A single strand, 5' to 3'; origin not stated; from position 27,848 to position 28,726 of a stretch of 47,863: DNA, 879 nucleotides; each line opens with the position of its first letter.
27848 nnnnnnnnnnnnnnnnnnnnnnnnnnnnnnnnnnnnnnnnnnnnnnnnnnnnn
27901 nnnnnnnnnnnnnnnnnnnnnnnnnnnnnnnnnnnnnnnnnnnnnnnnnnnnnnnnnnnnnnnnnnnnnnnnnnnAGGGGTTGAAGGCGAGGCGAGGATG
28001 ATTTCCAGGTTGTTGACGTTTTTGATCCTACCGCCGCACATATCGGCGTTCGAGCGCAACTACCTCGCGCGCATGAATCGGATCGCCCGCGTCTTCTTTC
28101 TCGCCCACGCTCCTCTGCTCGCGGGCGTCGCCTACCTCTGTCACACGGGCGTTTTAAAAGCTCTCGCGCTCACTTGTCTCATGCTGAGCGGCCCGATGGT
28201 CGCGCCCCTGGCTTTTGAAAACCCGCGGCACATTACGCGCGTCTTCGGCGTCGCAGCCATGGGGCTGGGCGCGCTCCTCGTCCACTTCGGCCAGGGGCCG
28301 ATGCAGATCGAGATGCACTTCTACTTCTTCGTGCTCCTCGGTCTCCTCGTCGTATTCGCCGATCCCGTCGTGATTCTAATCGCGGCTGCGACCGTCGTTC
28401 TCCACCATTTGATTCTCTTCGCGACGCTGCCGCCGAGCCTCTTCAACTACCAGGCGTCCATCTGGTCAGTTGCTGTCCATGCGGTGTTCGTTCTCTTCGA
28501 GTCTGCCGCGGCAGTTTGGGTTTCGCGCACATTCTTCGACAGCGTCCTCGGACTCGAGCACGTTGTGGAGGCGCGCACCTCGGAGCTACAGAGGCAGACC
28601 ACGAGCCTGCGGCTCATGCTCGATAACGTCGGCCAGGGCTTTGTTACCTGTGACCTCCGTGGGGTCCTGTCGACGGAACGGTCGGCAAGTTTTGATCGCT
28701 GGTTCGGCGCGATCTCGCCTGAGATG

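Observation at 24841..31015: Compact Che-like phosphorelay lacking MCP and CheW, wired to c-di-GMP enzymes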

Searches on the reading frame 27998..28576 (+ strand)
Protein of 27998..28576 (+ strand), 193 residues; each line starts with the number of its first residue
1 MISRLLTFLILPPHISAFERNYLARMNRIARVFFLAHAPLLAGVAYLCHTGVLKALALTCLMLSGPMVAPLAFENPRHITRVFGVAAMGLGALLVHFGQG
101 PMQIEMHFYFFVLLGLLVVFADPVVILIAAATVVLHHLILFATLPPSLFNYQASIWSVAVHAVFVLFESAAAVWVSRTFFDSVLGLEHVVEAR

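Call 37: search_protein_representatives(protein=window:27998-28576:+)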
Query: 193 residues. Proteins with E-value up to 0.001 (for the whole library): 1662; up to 1e-10: 350; up to 1e-30: 113. The best 150 are listed.
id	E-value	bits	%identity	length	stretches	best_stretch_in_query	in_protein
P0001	1.0e-115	400.3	100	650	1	1-193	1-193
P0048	9.2e-70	250.5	64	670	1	3-193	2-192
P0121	2.4e-67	242.6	61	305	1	4-193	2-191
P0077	6.1e-66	238.1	64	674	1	3-193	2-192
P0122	6.9e-65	234.6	61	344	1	4-193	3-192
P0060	5.8e-62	225.1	62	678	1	7-190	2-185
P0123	9.5e-62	224.4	59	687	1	5-192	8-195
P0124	1.5e-61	223.7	57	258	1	3-193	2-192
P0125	3.5e-61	222.5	59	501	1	5-192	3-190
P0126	3.1e-60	219.5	58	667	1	1-193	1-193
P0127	4.6e-59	215.7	56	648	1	1-193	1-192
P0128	2.8e-58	213.1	54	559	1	4-193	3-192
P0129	1.0e-57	211.3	55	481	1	5-189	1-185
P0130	1.5e-57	210.8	53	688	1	1-191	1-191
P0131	2.2e-57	210.2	53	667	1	3-193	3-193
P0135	1.2e-56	207.8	53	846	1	1-193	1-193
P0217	1.6e-37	145.4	49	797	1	16-192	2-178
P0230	4.6e-30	121.1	44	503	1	19-185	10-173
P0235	3.4e-28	115.0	45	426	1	18-180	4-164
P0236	1.5e-27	112.9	43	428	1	18-176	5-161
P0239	7.1e-27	110.7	43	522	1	16-181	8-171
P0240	1.2e-26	110.0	42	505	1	16-178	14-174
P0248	1.1e-25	106.8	39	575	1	16-185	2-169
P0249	2.0e-25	106.1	41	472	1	17-185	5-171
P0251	3.4e-25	105.3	43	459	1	20-179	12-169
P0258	2.3e-24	102.6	37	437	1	16-183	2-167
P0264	8.7e-24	100.7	41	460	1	16-179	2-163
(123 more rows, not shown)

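Call 38: search_protein_families(library=pfam, proteins=[P0235, P0236, P0239, P0240, P0248, P0249, P0251, P0230, P0135, P0217], max_evalue=0.001)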
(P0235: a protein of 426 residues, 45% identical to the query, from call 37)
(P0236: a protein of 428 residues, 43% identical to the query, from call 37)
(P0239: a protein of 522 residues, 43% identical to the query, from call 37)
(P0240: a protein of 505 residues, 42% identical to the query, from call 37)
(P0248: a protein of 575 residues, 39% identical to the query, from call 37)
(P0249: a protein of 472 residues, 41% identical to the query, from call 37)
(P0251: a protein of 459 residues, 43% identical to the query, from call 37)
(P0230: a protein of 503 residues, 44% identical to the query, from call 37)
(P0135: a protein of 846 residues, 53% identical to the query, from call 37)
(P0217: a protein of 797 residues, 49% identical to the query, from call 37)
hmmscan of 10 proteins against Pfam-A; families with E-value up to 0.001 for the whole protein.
P0235 (426 aa): 1 family
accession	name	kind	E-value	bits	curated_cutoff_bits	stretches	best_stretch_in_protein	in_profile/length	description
PF00015.26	MCPsignal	-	1.2e-26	94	34.6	1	235-370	2-141/172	Methyl-accepting chemotaxis protein (MCP) signalling domain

P0236 (428 aa): 1 family
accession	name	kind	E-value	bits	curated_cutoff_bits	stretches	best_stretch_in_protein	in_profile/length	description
PF00015.26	MCPsignal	-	5.4e-38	131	34.6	1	234-388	3-171/172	Methyl-accepting chemotaxis protein (MCP) signalling domain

P0239 (522 aa): 1 family
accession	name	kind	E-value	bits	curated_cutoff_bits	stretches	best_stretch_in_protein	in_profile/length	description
PF00015.26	MCPsignal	-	1.7e-32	113.1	34.6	1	275-438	15-170/172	Methyl-accepting chemotaxis protein (MCP) signalling domain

P0240 (505 aa): 1 family
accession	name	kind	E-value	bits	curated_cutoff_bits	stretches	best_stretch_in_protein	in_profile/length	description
PF00015.26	MCPsignal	-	1.2e-32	113.6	34.6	1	243-440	2-170/172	Methyl-accepting chemotaxis protein (MCP) signalling domain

P0248 (575 aa): 2 families
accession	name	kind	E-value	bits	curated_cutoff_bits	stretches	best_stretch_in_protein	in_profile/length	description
PF00015.26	MCPsignal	-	1.9e-33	116.1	34.6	1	381-543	4-166/172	Methyl-accepting chemotaxis protein (MCP) signalling domain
PF00672.30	HAMP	-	4.4e-12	46.6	25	1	178-218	13-53/53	HAMP domain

P0249 (472 aa): 1 family
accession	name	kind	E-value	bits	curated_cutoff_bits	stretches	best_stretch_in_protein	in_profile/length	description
PF00015.26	MCPsignal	-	1.1e-41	143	34.6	1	238-393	3-172/172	Methyl-accepting chemotaxis protein (MCP) signalling domain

P0251 (459 aa): 1 family
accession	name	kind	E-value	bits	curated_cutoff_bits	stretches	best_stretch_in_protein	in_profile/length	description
PF00015.26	MCPsignal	-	2.6e-37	128.8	34.6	1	244-396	5-171/172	Methyl-accepting chemotaxis protein (MCP) signalling domain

P0230 (503 aa): 1 family
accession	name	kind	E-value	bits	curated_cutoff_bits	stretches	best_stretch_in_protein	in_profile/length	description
PF00015.26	MCPsignal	-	1.3e-37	129.8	34.6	1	271-422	20-171/172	Methyl-accepting chemotaxis protein (MCP) signalling domain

P0135 (846 aa): 2 families
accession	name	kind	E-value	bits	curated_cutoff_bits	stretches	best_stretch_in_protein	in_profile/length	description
PF02518.31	HATPase_c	-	6e-15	56.1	26.4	1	521-651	7-110/111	Histidine kinase-, DNA gyrase B-, and HSP90-like ATPase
PF01627.28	Hpt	-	2e-11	44.4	24.6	1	345-419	5-77/84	Hpt domain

P0217 (797 aa): 3 families
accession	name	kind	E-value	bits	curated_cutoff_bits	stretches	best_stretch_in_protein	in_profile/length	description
PF02518.31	HATPase_c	-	1.4e-30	106.4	26.4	1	432-542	1-110/111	Histidine kinase-, DNA gyrase B-, and HSP90-like ATPase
PF00512.31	HisKA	-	2.1e-22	79.4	26.9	1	320-385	1-66/66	His Kinase A (phospho-acceptor) domain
PF00072.30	Response_reg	-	2.6e-22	79.5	30.2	1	671-784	1-110/111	Response regulator receiver domain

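Call 44: list_cluster_members(proteins=[P0235, P0236, P0239, P0240, P0248, P0249, P0251, P0230, P0258, P0264])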
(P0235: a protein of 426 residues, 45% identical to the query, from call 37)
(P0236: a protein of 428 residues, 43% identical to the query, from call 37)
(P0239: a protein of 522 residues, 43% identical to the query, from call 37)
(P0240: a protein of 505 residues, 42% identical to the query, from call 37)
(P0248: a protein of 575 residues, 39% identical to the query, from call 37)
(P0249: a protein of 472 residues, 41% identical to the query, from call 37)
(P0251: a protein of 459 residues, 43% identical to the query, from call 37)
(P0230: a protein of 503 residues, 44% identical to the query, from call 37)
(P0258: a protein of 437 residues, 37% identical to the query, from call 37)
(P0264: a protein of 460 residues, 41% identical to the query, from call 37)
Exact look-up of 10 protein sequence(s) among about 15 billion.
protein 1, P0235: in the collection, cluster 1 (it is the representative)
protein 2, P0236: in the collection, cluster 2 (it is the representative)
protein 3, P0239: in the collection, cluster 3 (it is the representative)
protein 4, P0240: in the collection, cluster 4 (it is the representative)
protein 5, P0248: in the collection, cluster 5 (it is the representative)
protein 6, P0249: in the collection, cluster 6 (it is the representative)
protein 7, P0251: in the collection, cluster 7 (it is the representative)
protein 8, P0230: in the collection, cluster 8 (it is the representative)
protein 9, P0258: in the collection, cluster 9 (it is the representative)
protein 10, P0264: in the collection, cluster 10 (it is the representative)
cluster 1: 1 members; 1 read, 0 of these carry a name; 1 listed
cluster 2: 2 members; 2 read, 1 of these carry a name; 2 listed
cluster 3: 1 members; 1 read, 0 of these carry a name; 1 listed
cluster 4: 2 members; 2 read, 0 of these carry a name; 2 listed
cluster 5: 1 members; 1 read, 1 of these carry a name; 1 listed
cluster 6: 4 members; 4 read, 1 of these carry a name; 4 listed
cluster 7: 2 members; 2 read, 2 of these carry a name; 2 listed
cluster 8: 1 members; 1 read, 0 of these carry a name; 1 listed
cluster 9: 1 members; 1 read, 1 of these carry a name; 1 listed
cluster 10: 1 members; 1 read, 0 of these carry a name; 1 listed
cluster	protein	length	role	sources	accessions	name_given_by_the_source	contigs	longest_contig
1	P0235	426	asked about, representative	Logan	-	-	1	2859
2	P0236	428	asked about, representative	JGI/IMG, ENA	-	methyl-accepting chemotaxis protein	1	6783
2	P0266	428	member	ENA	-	-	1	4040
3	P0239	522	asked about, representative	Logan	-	-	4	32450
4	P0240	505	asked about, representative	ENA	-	-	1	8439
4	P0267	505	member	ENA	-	-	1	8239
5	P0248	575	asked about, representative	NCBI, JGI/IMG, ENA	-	methyl-accepting chemotaxis protein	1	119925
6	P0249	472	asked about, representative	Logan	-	-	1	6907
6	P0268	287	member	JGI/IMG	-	methyl-accepting chemotaxis protein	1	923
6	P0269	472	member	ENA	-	-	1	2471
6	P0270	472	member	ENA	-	-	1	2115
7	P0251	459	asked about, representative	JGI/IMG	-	hypothetical protein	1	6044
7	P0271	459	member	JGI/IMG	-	hypothetical protein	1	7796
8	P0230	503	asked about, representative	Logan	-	-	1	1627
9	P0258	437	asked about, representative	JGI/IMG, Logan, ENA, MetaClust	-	\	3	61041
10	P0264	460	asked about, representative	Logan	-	-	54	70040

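Call 50: find_encoding_contigs(protein=P0248, flank=6000, max_places=3)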
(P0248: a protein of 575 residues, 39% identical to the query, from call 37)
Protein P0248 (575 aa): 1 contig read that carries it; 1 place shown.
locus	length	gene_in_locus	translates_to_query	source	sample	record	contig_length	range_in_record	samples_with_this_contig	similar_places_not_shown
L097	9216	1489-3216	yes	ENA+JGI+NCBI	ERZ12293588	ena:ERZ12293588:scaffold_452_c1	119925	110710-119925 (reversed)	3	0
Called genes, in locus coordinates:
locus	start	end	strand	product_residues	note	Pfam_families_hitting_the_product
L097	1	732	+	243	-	?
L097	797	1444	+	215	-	PF20029:DUF6436 (faint)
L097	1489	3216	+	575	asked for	PF00672:HAMP (weak), PF00015:MCPsignal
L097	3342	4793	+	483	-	PF00015:MCPsignal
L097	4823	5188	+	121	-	PF00072:Response_reg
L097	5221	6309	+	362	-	PF00072:Response_reg, PF01339:CheB_methylest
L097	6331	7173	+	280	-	PF03705:CheR_N, PF01739:CheR, PF08242:Methyltransf_12 (faint), PF08241:Methyltransf_11 (faint), PF13649:Methyltransf_25 (faint)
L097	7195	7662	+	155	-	PF13690:CheX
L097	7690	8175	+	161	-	PF13690:CheX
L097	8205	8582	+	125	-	PF00072:Response_reg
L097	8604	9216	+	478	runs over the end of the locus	PF20250:FapA_N, PF03961:FapA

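Call 51: find_encoding_contigs(protein=P0264, flank=6000, max_places=3)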
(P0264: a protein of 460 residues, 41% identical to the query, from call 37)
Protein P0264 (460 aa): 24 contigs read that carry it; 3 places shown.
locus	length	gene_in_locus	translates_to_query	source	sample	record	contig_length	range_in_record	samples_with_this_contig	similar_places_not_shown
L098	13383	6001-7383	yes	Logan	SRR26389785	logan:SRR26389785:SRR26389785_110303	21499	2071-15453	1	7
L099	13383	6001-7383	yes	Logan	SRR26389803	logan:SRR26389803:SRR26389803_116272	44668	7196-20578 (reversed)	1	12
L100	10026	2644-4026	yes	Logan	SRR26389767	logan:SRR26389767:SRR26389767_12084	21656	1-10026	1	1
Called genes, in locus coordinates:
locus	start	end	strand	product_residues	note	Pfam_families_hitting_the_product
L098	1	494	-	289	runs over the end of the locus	PF00561:Abhydrolase_1, PF12146:Hydrolase_4, PF12697:Abhydrolase_6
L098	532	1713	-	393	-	PF00155:Aminotran_1_2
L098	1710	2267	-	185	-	PF01327:Pep_deformylase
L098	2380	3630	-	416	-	PF00291:PALP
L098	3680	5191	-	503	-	PF02952:Fucose_iso_C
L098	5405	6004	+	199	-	-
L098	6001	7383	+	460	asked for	PF00015:MCPsignal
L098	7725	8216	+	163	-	-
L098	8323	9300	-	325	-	PF08240:ADH_N, PF00107:ADH_zinc_N, PF13602:ADH_zinc_N_2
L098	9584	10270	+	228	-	PF13500:AAA_26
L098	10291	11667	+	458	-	-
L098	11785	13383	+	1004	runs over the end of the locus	PF13442:Cytochrome_CBB3 (faint), PF07635:PSCyt1, PF07583:PSCyt2, PF07587:PSD1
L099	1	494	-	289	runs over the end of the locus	PF00561:Abhydrolase_1, PF12146:Hydrolase_4, PF12697:Abhydrolase_6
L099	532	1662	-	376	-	PF00155:Aminotran_1_2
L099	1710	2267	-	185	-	PF01327:Pep_deformylase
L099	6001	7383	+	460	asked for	PF00015:MCPsignal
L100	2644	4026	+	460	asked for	PF00015:MCPsignal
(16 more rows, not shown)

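Call 54: search_protein_families(library=pfam, proteins=[window:27998-28576:+], max_evalue=10)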
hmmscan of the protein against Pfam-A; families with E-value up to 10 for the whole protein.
window:27998-28576:+ (193 aa): 1 family
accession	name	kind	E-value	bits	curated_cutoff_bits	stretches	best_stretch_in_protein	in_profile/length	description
PF19589.4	DUF6095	-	6.7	7.4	23.8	1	54-80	13-40/73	Family of unknown function (DUF6095)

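Call 55: search_solved_structures(query=window:27998-28576:+, max_evalue=10)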
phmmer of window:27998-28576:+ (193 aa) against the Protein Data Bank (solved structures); distinct sequences matched with E-value up to 10: 0.

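Call 77: find_encoding_contigs(protein=P0217, flank=4000, max_places=2)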
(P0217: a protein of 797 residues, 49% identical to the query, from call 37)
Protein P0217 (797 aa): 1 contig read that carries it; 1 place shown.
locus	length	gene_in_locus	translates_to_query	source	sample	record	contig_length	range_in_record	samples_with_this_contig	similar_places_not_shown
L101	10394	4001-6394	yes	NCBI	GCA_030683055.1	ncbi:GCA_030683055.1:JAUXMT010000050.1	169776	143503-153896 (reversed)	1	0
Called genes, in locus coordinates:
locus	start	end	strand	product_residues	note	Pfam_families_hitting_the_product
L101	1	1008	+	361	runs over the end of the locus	PF01704:UDPGP, PF12804:NTP_transf_3 (weak)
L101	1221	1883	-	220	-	PF04402:SIMPL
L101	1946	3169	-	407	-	PF19519:DUF6051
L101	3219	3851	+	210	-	PF00440:TetR_N, PF17932:TetR_C_24 (weak)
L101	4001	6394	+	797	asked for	PF00512:HisKA, PF02518:HATPase_c, PF00072:Response_reg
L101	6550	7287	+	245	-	PF00481:PP2C, PF13672:PP2C_2, PF07228:SpoIIE (faint)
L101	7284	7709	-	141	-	-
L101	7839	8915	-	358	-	PF00724:Oxidored_FMN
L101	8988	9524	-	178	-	-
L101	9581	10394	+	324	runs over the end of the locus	PF00296:Bac_luciferase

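Call 78: find_encoding_contigs(protein=P0258, flank=4000, max_places=2)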
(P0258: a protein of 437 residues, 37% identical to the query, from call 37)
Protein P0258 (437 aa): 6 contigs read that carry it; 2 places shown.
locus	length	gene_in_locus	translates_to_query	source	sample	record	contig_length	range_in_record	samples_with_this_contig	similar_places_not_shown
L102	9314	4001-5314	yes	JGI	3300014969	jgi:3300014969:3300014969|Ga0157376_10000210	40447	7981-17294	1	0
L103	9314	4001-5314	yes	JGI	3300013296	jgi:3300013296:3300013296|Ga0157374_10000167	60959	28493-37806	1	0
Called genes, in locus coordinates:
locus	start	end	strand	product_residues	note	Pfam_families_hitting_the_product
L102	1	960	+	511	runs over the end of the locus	PF00342:PGI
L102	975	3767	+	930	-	PF08335:GlnD_UR_UTase, PF27444:GlnD_3rd, PF01966:HD (faint), PF01842:ACT (faint), PF13291:ACT_4 (faint), PF22754:bHLH-TF_ACT-like_plant (faint), PF26956:ACT_ACR_D1 (faint), PF24931:ACT_ACR9_3rd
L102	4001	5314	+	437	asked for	PF00015:MCPsignal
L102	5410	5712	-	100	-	-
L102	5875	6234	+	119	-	PF00072:Response_reg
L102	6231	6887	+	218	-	-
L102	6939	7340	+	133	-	PF00072:Response_reg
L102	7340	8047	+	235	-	PF00072:Response_reg, PF00196:GerE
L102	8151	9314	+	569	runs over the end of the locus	PF08448:PAS_4 (faint), PF13188:PAS_8 (faint), PF08447:PAS_3, PF00989:PAS, PF13426:PAS_9, PF00512:HisKA, PF02518:HATPase_c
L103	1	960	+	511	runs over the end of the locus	PF00342:PGI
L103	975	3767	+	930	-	PF08335:GlnD_UR_UTase, PF27444:GlnD_3rd, PF01966:HD (faint), PF01842:ACT (faint), PF13291:ACT_4 (faint), PF22754:bHLH-TF_ACT-like_plant (faint), PF26956:ACT_ACR_D1 (faint), PF24931:ACT_ACR9_3rd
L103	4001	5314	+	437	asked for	PF00015:MCPsignal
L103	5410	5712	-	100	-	-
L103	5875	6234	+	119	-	PF00072:Response_reg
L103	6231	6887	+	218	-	-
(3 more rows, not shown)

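Call 79: find_encoding_contigs(protein=P0239, flank=4000, max_places=2)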
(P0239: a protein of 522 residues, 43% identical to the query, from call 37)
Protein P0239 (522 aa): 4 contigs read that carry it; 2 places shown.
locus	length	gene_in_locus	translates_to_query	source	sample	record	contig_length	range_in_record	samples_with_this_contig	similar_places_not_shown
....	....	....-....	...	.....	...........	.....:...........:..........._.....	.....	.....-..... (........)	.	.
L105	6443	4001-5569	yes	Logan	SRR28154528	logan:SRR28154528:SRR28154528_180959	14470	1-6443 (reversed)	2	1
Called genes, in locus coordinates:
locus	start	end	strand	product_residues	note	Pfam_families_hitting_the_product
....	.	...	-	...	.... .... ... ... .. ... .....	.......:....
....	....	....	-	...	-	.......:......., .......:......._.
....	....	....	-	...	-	-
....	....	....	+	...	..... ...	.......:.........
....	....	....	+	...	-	-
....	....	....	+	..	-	-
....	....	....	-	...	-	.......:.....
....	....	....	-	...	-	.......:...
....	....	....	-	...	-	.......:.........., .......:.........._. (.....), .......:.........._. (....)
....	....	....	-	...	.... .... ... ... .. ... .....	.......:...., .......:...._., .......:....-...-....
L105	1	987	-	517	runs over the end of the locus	PF07642:BBP2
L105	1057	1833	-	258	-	PF00089:Trypsin, PF13365:Trypsin_2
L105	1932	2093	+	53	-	-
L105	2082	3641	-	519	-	-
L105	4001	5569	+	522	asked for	PF00015:MCPsignal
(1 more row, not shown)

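Call 90: find_homologous_proteins(query=P0248, region=1-175, max_evalue=0.001)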
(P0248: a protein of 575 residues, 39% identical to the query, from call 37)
Query P0248, residues 1-175 (175 aa): 51 proteins with E <= 0.001 among 2955 candidates.
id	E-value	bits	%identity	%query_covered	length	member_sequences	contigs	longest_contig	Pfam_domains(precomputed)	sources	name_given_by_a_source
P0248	7.8e-101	353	100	100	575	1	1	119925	PF00015.27,PF00672.31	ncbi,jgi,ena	jgi:methyl-accepting chemotaxis protein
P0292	4.6e-82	292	82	100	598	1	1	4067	PF00015.27,PF00672.31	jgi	-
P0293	3.9e-52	195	58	100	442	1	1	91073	PF00015.27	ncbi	ncbi:MAG: HAMP domain-containing methyl-accepting chemotaxis protein [Chthoniobacteraceae bacterium]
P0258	1.8e-50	189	57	100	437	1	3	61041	PF00015.27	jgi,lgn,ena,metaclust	metaclust:\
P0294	4.5e-50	188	55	99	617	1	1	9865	PF00015.27,PF00672.31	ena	-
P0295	9.2e-39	151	53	94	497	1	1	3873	PF00015.27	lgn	-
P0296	9.0e-38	148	48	94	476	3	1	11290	PF00015.27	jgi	jgi:hypothetical protein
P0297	1.6e-37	147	50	95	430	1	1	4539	PF00015.27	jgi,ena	-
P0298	3.4e-36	143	49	97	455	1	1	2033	PF00015.27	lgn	-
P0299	1.1e-35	141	51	89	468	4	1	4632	PF00015.27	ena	-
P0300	1.1e-35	141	48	93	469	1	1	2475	PF00015.27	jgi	jgi:methyl-accepting chemotaxis protein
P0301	2.4e-35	140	50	94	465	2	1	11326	PF00015.27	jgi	jgi:methyl-accepting chemotaxis protein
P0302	1.0e-34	138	50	94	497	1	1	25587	PF00015.27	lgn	-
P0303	4.3e-34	136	44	97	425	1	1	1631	PF00015.27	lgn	-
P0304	1.8e-33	134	43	94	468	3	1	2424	PF00015.27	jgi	-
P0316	3.7e-30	123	46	95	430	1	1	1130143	PF00015.27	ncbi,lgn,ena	-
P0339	2.4e-13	68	37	69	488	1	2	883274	PF00015.27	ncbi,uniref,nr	ncbi:methyl-accepting chemotaxis protein [Thalassotalea sp. M1531]|uniref:Methyl-accepting chemotaxi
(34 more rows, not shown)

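Call 91: find_encoding_contigs(protein=P0316, flank=3000, max_places=1)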
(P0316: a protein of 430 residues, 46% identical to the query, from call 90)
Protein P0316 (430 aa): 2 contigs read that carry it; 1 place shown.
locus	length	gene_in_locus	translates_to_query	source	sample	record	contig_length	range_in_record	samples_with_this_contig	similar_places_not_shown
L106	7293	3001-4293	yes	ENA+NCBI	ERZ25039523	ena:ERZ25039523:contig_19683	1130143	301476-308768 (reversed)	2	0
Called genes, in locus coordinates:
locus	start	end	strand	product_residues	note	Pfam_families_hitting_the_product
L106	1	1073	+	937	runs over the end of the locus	PF00069:Pkinase, PF03109:ABC1 (faint), PF07714:PK_Tyr_Ser-Thr, PF26550:Tricorn_2nd (faint), PF26549:Tricorn_N (weak), PF07676:PD40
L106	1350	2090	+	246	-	PF00106:adh_short, PF08659:KR, PF23441:SDR (weak), PF13561:adh_short_C2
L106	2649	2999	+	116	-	-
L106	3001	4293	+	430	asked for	PF00015:MCPsignal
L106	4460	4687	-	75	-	-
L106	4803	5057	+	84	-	-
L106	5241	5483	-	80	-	-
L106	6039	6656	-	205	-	-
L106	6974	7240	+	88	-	-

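Call 92: find_encoding_contigs(protein=P0339, flank=3000, max_places=1)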
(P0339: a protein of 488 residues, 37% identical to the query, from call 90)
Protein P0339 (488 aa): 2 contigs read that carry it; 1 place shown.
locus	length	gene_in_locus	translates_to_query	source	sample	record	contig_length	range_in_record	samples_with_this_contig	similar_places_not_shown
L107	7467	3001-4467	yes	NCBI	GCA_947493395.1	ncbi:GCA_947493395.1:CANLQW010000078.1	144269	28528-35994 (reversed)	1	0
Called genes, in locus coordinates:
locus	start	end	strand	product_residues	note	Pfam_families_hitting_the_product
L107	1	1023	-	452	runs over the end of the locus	PF21337:Peptidase_M17_N_1, PF00883:Peptidase_M17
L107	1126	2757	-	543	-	PF00072:Response_reg, PF07719:TPR_2 (faint), PF14559:TPR_19 (faint), PF13428:TPR_14 (faint)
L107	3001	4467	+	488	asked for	PF00015:MCPsignal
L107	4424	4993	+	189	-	PF20029:DUF6436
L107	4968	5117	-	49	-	-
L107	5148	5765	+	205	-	PF00510:COX3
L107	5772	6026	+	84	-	PF03626:COX4_pro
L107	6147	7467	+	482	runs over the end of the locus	PF00929:RNase_T, PF08411:ExoI_SH3, PF26016:ExoI_C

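Call 93: find_encoding_contigs(protein=P0293, flank=3000, max_places=1)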
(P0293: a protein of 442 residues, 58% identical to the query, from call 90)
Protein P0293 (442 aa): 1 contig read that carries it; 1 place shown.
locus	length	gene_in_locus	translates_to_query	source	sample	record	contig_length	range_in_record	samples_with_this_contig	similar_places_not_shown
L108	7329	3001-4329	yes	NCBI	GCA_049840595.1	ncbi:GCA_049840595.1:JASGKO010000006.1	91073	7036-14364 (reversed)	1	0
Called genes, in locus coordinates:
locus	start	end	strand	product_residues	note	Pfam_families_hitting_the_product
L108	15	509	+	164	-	PF03710:GlnE (weak)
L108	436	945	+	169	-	PF08335:GlnD_UR_UTase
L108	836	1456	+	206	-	PF08335:GlnD_UR_UTase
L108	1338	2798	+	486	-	PF01842:ACT (faint), PF01966:HD (weak), PF13291:ACT_4 (faint), PF22754:bHLH-TF_ACT-like_plant (faint), PF26956:ACT_ACR_D1 (faint), PF24931:ACT_ACR9_3rd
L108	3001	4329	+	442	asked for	PF00015:MCPsignal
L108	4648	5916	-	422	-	PF02771:Acyl-CoA_dh_N, PF02770:Acyl-CoA_dh_M (weak), PF00441:Acyl-CoA_dh_1, PF08028:Acyl-CoA_dh_2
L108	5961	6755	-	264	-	PF00005:ABC_tran, PF13401:AAA_22 (faint), PF13304:AAA_21 (faint)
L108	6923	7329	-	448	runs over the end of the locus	PF13458:Peripla_BP_6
